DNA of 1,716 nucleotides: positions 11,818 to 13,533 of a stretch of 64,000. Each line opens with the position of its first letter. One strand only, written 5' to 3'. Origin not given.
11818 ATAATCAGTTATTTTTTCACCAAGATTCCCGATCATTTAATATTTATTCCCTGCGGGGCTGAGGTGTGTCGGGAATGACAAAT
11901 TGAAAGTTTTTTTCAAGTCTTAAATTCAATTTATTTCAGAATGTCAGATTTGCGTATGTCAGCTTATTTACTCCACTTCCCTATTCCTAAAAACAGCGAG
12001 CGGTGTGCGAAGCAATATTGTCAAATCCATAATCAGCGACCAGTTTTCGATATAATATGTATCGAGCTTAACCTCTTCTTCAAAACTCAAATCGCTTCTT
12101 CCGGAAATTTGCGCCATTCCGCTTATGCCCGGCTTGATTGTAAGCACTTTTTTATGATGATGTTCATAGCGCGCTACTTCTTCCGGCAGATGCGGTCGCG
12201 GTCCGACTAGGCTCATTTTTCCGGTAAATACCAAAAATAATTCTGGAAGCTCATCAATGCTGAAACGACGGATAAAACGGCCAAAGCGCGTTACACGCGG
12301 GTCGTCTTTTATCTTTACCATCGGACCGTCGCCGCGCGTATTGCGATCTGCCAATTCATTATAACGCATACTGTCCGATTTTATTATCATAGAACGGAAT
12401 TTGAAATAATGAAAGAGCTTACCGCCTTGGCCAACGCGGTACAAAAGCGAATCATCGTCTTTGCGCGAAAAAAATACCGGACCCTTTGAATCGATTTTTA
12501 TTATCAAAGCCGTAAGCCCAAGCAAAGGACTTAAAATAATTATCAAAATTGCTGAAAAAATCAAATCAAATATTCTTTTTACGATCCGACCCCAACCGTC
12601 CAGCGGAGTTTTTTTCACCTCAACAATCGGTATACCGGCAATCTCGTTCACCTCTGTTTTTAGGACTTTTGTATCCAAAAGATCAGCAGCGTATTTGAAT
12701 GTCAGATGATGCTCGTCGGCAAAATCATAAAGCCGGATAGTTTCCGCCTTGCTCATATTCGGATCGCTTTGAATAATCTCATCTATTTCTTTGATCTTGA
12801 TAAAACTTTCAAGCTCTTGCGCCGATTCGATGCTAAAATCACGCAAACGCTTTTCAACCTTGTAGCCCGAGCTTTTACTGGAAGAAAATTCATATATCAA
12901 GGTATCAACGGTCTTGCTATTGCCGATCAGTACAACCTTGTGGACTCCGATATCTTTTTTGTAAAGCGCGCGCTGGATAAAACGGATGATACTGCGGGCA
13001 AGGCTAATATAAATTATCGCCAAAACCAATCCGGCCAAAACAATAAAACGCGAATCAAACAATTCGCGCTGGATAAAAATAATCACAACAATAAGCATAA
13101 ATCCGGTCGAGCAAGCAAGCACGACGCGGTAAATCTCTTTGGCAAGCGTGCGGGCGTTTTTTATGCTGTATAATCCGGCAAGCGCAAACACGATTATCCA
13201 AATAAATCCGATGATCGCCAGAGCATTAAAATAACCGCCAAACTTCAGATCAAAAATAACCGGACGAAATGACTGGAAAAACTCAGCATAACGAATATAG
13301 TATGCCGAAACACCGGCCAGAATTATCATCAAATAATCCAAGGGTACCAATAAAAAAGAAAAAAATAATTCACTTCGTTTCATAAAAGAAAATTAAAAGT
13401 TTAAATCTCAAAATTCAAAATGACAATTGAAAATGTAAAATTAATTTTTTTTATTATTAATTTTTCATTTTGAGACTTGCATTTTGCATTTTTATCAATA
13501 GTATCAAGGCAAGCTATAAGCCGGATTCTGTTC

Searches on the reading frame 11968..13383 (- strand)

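Call 61: search_protein_families(library=pfam, proteins=[window:11968-13383:-])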
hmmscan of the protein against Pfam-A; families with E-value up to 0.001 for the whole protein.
window:11968-13383:- (471 aa): 2 families
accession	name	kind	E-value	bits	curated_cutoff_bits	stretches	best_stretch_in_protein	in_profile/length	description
PF02397.22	Bac_transf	-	3.2e-60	203.2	27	1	269-465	1-178/179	Bacterial sugar transferase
PF13727.12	CoA_binding_3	-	7.7e-07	29.7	25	1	68-204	2-134/175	CoA-binding domain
